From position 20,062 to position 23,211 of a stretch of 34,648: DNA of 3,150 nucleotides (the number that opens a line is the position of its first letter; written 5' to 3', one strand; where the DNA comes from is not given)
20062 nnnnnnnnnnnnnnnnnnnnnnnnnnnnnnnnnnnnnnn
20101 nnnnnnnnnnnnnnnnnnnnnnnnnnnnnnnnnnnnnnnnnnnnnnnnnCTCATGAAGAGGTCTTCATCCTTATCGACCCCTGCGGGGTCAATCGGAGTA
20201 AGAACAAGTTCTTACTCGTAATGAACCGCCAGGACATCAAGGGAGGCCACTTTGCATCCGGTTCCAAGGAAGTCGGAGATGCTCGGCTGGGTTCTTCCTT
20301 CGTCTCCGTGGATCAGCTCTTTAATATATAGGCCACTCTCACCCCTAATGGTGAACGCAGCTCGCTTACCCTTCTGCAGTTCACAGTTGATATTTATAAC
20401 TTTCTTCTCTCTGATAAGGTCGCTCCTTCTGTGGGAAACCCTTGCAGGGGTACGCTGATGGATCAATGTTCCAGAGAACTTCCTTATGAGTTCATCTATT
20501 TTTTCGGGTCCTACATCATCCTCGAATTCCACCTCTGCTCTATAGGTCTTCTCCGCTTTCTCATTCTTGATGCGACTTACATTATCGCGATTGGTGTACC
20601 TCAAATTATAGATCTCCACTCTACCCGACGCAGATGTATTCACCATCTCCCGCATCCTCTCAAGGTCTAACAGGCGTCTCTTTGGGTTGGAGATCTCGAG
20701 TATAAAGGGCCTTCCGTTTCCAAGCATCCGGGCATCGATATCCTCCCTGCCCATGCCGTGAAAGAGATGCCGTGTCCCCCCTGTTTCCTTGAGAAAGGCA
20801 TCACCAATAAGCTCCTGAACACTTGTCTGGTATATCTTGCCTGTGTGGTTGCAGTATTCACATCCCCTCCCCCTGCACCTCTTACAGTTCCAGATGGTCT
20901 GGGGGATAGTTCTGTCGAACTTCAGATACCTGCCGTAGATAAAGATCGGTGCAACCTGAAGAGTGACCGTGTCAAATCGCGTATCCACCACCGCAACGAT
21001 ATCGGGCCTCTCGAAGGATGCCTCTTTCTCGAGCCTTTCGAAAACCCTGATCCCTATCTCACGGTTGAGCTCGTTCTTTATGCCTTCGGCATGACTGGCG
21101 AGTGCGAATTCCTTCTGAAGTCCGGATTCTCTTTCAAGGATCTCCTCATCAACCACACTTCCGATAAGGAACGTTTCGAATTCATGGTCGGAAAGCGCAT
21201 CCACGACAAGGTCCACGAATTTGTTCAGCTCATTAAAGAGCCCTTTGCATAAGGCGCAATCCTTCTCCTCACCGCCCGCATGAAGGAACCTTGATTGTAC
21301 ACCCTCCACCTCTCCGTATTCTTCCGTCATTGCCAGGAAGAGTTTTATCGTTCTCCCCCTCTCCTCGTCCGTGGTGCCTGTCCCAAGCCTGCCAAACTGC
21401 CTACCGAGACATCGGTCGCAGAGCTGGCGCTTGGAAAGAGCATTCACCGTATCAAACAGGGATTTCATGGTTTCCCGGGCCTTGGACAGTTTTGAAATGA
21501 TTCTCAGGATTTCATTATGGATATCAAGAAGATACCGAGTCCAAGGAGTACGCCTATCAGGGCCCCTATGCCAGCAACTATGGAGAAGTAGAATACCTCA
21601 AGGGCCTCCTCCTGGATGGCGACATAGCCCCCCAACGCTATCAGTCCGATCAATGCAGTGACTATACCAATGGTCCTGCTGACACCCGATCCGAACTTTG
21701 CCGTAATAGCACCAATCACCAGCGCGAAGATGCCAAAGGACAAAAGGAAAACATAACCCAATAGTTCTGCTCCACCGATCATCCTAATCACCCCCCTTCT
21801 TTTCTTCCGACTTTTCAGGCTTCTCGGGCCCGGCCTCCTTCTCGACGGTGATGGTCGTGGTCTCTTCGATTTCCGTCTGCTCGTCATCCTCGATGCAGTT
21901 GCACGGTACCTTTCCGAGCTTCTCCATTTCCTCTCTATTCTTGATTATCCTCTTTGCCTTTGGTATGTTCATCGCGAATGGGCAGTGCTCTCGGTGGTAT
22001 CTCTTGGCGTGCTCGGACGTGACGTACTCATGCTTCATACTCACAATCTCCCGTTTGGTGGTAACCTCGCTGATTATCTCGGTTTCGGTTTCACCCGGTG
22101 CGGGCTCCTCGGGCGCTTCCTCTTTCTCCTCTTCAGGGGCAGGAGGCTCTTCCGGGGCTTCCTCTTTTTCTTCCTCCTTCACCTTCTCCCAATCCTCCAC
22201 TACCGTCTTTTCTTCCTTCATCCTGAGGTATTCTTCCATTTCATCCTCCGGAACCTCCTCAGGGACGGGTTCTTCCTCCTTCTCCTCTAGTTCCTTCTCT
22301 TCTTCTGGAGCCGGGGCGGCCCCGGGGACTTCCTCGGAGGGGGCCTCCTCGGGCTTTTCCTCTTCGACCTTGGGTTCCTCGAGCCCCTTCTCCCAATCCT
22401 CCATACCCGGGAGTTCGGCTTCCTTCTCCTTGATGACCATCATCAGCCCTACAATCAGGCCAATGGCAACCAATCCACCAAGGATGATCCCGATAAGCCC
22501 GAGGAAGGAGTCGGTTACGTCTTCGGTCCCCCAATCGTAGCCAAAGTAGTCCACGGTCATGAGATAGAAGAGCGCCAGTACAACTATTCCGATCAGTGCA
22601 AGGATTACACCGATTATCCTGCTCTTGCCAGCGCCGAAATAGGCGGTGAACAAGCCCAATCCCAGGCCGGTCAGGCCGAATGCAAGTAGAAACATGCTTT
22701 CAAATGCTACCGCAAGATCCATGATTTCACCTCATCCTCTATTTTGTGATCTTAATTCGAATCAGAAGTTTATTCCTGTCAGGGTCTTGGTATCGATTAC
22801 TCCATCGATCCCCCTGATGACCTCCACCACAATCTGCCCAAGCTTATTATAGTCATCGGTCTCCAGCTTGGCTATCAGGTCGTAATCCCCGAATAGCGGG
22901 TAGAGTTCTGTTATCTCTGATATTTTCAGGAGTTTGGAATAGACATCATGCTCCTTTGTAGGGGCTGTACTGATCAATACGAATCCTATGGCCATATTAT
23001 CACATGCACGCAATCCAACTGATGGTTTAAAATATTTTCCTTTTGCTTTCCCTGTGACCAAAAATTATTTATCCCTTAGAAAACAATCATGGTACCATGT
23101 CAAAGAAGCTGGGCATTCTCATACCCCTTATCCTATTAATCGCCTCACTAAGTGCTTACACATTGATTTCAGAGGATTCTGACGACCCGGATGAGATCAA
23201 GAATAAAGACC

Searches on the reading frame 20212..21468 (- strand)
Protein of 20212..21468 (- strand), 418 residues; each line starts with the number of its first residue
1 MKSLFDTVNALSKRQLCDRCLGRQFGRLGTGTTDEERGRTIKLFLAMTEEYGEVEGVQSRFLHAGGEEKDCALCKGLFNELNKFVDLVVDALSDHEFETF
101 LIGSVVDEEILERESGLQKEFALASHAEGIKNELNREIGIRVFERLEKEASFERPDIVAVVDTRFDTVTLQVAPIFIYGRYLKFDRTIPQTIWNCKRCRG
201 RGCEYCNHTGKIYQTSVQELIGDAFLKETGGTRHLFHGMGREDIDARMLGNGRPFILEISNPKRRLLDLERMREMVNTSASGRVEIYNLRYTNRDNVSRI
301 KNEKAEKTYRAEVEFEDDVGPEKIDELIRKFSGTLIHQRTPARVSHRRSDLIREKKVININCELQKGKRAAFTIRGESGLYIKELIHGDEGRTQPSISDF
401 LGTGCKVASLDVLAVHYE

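Call 49: search_protein_families(library=pfam, proteins=[window:20212-21468:-], max_evalue=0.01)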
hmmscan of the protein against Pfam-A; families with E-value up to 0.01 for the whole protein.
window:20212-21468:- (418 aa): 2 families
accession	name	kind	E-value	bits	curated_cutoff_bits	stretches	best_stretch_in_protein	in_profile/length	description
PF21238.2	Pus10_C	-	7e-70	235.6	27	1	176-415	1-231/232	Pus10, C-terminal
PF22023.1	Pus10_THUMP_arc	-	1.1e-22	80.4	28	1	84-162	1-78/78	Pus10 THUMP domain, archaeal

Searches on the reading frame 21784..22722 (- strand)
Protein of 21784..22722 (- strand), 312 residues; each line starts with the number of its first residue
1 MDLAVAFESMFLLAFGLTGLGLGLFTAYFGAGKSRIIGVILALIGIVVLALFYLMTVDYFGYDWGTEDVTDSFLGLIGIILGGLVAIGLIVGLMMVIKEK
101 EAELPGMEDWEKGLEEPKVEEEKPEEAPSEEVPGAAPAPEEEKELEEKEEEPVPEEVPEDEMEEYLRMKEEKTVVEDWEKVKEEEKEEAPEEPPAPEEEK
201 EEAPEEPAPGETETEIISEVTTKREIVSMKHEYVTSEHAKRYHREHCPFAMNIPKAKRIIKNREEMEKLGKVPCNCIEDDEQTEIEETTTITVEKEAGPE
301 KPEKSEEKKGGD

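Call 49: search_protein_families(library=pfam, proteins=[window:21784-22722:-], max_evalue=0.01)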
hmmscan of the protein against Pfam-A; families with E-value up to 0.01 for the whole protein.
window:21784-22722:- (312 aa): 1 family
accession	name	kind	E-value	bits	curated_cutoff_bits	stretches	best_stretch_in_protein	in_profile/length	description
PF13273.12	DUF4064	-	0.0076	16.9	32.1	0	73-101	7-35/102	Protein of unknown function (DUF4064)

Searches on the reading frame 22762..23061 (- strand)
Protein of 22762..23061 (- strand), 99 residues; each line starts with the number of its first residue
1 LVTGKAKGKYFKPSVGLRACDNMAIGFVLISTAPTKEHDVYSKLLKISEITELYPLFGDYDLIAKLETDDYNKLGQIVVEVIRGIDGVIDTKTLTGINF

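Call 61: search_protein_families(library=pfam, proteins=[window:22762-23061:-], max_evalue=0.1)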
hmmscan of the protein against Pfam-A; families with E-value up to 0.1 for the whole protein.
window:22762-23061:- (99 aa): 2 families
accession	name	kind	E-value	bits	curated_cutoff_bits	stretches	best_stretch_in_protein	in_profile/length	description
PF01037.27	AsnC_trans_reg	-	4.3e-13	49.4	25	1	28-94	1-68/73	Lrp/AsnC ligand binding domain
PF08734.17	GYD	-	0.048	14.1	31.4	1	50-95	37-80/91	GYD domain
